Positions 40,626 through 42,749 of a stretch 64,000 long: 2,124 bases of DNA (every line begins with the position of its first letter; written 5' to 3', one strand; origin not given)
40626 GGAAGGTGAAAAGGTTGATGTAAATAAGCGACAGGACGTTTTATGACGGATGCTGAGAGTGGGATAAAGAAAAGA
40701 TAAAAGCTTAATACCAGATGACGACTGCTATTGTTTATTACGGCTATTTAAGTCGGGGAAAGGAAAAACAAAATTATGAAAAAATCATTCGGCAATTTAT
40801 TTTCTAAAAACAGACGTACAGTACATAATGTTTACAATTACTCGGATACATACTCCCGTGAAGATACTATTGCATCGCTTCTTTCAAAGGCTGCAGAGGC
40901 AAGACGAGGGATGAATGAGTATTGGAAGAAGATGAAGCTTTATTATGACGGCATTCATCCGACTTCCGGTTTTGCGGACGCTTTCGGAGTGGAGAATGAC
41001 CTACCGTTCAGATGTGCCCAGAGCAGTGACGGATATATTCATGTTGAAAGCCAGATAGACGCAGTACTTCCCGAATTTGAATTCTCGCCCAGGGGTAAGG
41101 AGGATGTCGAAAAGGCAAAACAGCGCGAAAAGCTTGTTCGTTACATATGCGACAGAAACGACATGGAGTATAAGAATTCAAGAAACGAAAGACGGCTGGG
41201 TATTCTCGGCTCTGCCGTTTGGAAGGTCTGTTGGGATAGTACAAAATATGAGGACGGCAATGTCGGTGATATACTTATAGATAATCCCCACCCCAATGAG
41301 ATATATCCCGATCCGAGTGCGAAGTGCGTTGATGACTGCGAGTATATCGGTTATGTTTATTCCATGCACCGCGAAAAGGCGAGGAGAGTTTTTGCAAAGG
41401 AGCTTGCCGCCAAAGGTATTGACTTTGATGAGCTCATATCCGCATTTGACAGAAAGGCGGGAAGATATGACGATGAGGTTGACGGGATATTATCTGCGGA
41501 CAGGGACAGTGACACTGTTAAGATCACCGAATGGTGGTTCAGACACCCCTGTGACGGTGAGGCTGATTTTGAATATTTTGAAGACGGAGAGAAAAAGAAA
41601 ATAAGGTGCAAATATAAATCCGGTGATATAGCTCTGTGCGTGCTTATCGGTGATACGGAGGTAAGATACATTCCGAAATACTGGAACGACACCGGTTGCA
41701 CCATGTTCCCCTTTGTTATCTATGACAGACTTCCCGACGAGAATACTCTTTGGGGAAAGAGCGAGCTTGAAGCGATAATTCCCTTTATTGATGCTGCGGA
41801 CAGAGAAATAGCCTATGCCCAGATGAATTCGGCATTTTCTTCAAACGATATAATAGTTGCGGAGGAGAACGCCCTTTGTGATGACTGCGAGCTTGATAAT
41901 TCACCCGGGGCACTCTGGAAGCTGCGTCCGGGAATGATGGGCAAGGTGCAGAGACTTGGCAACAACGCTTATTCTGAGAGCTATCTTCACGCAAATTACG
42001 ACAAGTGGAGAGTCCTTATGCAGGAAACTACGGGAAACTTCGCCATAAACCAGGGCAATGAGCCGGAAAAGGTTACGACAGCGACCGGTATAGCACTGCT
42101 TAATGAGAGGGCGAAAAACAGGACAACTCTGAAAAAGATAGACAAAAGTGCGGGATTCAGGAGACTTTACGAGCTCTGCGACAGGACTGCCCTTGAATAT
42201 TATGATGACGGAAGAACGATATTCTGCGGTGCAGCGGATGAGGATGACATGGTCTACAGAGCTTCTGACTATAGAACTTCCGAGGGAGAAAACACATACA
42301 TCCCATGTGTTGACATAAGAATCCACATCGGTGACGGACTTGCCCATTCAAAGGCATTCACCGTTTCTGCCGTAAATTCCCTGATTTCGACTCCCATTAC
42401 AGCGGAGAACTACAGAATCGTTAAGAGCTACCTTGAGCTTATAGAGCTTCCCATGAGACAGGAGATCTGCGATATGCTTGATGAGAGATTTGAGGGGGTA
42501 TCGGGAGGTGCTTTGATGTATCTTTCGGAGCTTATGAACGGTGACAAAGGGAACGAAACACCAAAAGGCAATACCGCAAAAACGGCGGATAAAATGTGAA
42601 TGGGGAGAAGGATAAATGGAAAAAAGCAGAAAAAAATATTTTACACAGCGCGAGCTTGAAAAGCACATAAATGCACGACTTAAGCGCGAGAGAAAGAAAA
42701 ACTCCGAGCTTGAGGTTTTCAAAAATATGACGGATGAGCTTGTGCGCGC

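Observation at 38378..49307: Phage-like head-and-packaging module with no integrase, replication, lysis, regulator or recognisable tail genes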

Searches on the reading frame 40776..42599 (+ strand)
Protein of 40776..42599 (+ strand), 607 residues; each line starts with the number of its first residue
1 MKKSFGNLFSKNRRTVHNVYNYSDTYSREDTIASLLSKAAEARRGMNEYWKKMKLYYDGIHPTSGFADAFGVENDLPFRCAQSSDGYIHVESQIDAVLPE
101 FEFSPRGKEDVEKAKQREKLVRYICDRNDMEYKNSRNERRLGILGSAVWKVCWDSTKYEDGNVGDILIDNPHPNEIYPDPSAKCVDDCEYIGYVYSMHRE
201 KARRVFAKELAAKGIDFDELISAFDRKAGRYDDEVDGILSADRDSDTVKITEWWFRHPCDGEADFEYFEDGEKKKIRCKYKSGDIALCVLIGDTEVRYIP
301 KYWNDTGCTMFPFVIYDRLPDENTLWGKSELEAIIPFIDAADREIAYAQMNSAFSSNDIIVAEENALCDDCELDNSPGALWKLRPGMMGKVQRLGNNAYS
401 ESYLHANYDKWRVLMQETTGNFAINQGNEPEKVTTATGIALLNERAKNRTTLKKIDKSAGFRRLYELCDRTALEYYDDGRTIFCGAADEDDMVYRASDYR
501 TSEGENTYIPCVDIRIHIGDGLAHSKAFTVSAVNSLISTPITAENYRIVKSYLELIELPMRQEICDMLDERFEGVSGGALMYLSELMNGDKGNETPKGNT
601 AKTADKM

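Call 4: search_protein_families(library=pfam, proteins=[window:40776-42599:+], max_evalue=0.1)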
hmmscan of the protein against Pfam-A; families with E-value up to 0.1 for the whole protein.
window:40776-42599:+ (607 aa): 2 families
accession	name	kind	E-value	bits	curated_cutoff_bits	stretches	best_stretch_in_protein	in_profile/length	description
PF16510.12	P22_portal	-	3.2e-15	56.1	26.1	1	99-322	67-288/594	Phage P22-like portal protein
PF23899.1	SU10_portal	-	5e-10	38.9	30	2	164-478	189-480/593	Phage SU10 portal protein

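Call 5: search_protein_families(library=phrogs, proteins=[window:40776-42599:+], max_evalue=0.01)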
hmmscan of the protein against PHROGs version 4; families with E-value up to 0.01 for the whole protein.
window:40776-42599:+ (607 aa): 5 families
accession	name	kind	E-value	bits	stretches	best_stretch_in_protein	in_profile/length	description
phrog_156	-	head and packaging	8.3e-33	114.7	1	99-568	82-560/681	portal protein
phrog_332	-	connector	1.8e-11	44.1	1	115-448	108-401/560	head-tail adaptor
phrog_1216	-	head and packaging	4.5e-10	39.7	2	172-334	218-364/714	portal protein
phrog_64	-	head and packaging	0.0012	18.4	1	275-441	257-397/547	portal protein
phrog_104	-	head and packaging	0.0024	17.6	1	272-357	216-281/550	portal protein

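Call 14: find_encoding_contigs(protein=window:40776-42599:+, flank=10000, max_places=10)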
Protein window:40776-42599:+ (607 aa): no gene with exactly this product is on record in the collection.

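Call 15: search_dna_similar(query=window:40776-42599:+, collection=phages, mode=protein, max_rows=25)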
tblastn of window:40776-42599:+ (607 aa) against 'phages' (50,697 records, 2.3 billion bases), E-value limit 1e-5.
Records with a match: 2; places in all: 2; records where one place covers at least 80% of the query: 0.
Best place of each record, by identity: <60% 2.
By first word of the organism name: Bacillus 1; Bacteriophage 1.
By host as written in the record: Bacillus sp. (in: Bacteria) 1; - 1.
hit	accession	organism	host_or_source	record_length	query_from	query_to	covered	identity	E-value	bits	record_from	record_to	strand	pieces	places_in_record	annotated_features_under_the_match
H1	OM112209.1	Bacillus phage PK1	Bacillus sp. (in: Bacteria)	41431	99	565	77%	22.8%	4e-18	95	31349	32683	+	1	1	none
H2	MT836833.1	Bacteriophage sp.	human fecal samples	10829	65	310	41%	22.2%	9e-7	58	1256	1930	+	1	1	record has no annotation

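Call 16: find_related_loci(query=window:40776-42599:+, collection=genome_contigs, flank=10000)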
Query window:40776-42599:+ (607 aa) in genome_contigs; peptide patterns used: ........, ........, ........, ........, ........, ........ (x = any residue, [..] = any of these).
16 stretches matched a pattern; 6 encode a relative of the query (tblastn E <= 1e-3); 6 distinct loci.
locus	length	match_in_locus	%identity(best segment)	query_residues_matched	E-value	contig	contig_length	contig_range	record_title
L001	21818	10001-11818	79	1-606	0e+0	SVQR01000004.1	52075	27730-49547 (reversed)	MAG: Oscillospiraceae bacterium isolate SIG622 NODE_3194_length_52075_cov_1.295469, whole genome shotgun sequence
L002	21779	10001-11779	71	1-593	0e+0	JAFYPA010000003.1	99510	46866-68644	MAG: Clostridia bacterium isolate RGIG7291 Water_buffalos_Cecum-4__c24517, whole genome shotgun sequence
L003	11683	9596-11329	70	1-581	0e+0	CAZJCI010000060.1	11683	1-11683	MAG TPA_asm: uncultured Oscillospiraceae bacterium isolate SRP225648_co1_971 genome assembly, contig: NODE_14093_length_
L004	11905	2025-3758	70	3-580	0e+0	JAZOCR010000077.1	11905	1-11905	MAG: Eubacteriales bacterium isolate T1900044755_TS20190421.MAGScoT_cleanbin_000034 SGB_2270_k141_2508323, whole genome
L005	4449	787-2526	60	3-579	0e+0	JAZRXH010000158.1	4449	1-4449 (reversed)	MAG: Eubacteriales bacterium isolate T1900044951_TA20190004.MAGScoT_cleanbin_000010 SGB_3658_k141_844900, whole genome s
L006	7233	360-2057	52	19-591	0e+0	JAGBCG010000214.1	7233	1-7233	MAG: Clostridia bacterium isolate RGIG8987 Water_deer_Rectum-3__c453177, whole genome shotgun sequence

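Call 47: search_protein_families(library=ncbifam, proteins=[window:40776-42599:+], max_evalue=1)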
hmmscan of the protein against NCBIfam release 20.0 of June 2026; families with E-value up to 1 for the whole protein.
window:40776-42599:+ (607 aa): 0 families

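Call 76: search_protein_representatives(protein=window:40776-42599:+)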
Query: 607 residues. Proteins with E-value up to 0.001 (for the whole library): 375; up to 1e-10: 120; up to 1e-30: 62. The best 150 are listed.
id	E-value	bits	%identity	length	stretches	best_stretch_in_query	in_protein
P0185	7.3e-219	744.5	58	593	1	10-573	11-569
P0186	2.4e-158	544.6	48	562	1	18-573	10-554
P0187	2.5e-151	521.5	49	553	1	34-573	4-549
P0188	6.1e-135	467.3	59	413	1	201-574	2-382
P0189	5.3e-132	457.6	44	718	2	17-489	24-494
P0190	1.3e-130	453.1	43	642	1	17-570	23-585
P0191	3.5e-120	418.6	42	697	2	20-489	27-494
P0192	2.4e-117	409.3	42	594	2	16-493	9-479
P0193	1.9e-112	393.1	41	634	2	20-488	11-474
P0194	7.5e-109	381.2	43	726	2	19-489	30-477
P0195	2.6e-103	362.9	37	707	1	12-572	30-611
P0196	3.7e-102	359.1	40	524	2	282-573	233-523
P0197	5.7e-101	355.1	38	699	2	15-491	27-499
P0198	3.0e-97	342.9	49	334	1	20-347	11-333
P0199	4.2e-91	322.5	37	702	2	8-490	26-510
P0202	1.6e-88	314.0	40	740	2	20-489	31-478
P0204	7.7e-87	308.5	37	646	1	19-573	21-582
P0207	9.7e-86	304.8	35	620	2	13-494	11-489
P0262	1.0e-18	83.5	25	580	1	99-498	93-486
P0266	3.1e-17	78.6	27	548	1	29-461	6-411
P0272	2.6e-16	75.6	27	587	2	92-235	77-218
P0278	1.7e-14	69.5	23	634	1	90-532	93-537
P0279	2.5e-14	69.0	25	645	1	37-482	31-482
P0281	7.2e-14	67.5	26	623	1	98-567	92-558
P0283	9.2e-14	67.1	24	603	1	24-485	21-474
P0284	1.2e-13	66.7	25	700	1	90-567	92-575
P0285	9.7e-13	63.7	23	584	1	24-492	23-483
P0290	5.6e-12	61.2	28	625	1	105-454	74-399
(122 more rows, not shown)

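Call 77: list_cluster_members(proteins=[P0189, P0190, P0191, P0193, P0195, P0197, P0199, P0202, P0204, P0207])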
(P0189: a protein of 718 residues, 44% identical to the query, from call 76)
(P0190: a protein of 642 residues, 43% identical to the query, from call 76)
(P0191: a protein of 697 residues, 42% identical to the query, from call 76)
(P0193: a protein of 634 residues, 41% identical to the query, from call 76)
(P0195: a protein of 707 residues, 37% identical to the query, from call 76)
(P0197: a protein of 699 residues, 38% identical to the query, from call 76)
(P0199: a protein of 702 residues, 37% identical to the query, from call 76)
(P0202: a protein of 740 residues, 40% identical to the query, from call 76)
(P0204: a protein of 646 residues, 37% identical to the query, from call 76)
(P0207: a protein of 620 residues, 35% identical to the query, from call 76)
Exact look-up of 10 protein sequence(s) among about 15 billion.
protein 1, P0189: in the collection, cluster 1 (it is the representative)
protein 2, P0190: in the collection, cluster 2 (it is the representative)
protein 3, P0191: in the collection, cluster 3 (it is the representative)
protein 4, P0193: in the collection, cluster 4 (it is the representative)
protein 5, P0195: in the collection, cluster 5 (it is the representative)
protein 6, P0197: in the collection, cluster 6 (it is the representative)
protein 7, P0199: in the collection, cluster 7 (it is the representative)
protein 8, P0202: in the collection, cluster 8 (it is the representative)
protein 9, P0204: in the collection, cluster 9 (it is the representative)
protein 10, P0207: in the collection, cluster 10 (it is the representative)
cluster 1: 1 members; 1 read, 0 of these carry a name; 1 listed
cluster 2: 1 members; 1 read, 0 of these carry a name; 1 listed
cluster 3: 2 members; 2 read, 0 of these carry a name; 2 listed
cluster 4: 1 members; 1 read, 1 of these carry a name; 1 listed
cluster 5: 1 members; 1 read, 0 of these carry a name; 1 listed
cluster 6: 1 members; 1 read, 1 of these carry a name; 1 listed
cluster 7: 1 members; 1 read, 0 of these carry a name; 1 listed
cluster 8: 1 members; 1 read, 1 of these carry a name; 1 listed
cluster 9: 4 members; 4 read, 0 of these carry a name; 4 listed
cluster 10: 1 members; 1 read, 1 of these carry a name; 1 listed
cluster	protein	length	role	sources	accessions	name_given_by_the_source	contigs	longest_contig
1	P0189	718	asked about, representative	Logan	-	-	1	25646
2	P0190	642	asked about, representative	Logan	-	-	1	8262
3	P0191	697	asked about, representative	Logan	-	-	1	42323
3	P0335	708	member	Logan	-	-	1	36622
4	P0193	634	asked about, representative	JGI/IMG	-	hypothetical protein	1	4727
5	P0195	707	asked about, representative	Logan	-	-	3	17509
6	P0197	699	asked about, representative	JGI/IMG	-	hypothetical protein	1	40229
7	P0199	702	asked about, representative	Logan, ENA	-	-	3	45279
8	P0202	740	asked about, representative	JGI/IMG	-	hypothetical protein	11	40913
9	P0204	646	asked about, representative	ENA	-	-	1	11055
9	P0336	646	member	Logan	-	-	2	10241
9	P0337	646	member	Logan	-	-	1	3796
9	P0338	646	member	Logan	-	-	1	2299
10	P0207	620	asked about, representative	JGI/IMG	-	hypothetical protein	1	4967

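Call 97: find_encoding_contigs(protein=P0202, flank=10000, max_places=2)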
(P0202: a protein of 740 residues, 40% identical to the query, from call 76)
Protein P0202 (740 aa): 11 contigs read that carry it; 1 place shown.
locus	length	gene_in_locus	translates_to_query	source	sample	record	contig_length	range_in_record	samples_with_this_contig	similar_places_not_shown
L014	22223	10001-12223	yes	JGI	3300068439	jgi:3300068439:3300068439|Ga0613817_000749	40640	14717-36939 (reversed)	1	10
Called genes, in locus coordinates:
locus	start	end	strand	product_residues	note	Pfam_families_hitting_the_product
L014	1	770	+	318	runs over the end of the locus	PF01555:N6_N4_Mtase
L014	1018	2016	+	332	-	-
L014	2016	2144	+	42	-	-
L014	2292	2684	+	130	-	-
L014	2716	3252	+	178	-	-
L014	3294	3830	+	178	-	-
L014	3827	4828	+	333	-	PF01507:PAPS_reduct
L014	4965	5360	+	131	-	-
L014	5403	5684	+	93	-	-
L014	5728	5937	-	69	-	-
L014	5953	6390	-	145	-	-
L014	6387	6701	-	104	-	-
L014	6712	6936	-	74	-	-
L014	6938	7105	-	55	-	-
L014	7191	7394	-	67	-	-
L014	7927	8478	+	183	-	PF03592:Terminase_2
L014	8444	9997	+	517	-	PF03237:Terminase_6N, PF04466:Terminase_3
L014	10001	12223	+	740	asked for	PF16510:P22_portal (weak)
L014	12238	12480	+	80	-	-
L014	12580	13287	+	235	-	-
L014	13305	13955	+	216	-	-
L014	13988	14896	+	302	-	PF10124:Mu-like_gpT (faint), PF25209:Phage_capsid_4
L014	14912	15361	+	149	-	-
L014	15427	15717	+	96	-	-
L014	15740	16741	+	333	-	-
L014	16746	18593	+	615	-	-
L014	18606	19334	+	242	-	-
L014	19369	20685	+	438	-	-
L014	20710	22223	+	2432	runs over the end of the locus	PF18857:LPD38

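Call 99: find_encoding_contigs(protein=P0189, flank=10000, max_places=2)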
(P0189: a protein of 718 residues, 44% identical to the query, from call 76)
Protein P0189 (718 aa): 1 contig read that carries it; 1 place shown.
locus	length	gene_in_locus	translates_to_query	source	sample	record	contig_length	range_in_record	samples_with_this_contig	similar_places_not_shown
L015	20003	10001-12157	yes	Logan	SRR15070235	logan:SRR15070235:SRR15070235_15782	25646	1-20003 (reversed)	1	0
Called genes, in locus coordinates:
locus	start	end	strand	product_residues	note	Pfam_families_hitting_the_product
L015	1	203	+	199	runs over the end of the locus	PF16784:HNHc_6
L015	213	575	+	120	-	-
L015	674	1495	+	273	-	-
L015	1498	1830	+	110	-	-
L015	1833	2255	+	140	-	PF00436:SSB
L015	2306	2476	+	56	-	-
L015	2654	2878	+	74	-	-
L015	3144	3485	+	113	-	-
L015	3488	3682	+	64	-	-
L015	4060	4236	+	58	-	-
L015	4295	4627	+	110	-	-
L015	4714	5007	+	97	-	-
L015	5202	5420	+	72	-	-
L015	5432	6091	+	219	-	PF02511:Thy1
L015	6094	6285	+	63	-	-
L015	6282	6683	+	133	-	-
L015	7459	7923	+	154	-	PF16677:GP3_package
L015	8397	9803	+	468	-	PF04466:Terminase_3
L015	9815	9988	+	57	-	PF09723:Zn_ribbon_8 (weak)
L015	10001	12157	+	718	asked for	PF23899:SU10_portal (faint)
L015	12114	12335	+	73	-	-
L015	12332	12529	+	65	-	-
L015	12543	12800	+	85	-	-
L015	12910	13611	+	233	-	-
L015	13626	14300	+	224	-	-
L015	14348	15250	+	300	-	-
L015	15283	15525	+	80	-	PF11133:Phage_head_fibr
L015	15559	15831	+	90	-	-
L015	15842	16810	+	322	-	-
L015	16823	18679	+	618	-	-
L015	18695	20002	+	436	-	?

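Call 100: find_encoding_contigs(protein=P0191, flank=10000, max_places=2)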
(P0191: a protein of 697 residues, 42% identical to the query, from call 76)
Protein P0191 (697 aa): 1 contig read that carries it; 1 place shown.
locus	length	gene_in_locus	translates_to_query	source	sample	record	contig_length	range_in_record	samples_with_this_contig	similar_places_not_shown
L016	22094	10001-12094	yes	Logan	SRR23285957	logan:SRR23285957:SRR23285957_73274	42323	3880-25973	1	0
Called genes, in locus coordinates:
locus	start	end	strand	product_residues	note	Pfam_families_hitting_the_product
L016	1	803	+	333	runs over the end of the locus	-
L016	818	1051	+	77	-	-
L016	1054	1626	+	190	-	PF13392:HNH_3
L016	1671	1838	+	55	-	-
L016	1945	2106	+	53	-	-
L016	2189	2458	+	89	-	-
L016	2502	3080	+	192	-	PF00929:RNase_T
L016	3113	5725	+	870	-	PF01807:Zn_ribbon_DnaG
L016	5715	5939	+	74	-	-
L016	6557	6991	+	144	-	-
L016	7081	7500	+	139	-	PF16677:GP3_package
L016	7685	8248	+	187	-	PF00239:Resolvase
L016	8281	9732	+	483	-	PF03237:Terminase_6N, PF04466:Terminase_3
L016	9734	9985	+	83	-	-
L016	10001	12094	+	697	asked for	PF23899:SU10_portal (weak)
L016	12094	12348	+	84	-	-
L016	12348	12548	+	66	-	-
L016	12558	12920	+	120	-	-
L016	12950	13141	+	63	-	-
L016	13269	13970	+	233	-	-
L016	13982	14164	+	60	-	-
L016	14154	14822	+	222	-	-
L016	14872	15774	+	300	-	-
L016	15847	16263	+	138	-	-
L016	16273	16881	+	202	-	-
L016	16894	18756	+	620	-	-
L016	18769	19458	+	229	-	PF18338:BppL_N (faint)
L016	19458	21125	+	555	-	PF18454:Mtd_N (weak), PF00657:Lipase_GDSL, PF13472:Lipase_GDSL_2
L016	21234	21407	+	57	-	-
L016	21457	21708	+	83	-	PF13876:Phage_gp49_66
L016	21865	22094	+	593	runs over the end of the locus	-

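Call 102: list_cluster_members(proteins=[P0262, P0266, P0272, P0278, P0279, P0281, P0283, P0284, P0285, P0290])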
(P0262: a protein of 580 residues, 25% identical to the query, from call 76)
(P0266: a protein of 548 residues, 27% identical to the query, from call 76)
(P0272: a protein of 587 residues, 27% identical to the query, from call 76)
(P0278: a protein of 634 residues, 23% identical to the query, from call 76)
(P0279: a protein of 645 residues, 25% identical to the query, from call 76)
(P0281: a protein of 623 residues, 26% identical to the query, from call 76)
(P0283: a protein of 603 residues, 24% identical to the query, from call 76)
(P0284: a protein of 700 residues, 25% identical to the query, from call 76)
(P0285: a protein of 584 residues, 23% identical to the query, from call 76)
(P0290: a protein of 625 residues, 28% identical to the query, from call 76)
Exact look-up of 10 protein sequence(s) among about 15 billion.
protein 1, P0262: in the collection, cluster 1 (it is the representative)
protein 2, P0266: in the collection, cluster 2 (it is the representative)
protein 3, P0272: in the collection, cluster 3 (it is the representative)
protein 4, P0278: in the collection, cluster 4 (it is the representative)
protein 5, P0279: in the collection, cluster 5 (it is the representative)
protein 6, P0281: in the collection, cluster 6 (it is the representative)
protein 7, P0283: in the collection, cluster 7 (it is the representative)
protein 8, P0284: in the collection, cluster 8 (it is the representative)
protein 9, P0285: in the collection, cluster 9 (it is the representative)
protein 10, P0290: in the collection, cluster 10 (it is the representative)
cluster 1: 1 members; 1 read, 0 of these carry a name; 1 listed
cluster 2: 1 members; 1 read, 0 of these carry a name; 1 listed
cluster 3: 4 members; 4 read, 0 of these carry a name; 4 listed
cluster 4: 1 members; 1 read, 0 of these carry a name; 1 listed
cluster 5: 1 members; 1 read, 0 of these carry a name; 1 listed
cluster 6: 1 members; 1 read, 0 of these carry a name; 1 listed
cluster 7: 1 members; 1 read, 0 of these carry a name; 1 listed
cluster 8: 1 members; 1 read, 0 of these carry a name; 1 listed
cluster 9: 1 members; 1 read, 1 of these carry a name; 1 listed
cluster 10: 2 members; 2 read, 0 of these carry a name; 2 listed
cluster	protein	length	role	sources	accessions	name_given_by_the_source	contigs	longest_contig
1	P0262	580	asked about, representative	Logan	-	-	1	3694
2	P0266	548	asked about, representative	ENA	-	-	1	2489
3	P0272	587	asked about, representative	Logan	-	-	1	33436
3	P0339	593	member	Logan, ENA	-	-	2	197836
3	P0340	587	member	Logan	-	-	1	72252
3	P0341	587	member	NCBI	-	-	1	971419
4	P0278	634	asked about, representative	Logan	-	-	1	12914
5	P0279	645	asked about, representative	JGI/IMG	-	-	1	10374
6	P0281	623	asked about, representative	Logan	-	-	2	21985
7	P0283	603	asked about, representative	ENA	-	-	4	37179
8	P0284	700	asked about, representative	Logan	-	-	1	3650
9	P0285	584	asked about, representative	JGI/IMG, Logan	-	hypothetical protein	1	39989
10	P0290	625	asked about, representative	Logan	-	-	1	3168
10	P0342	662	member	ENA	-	-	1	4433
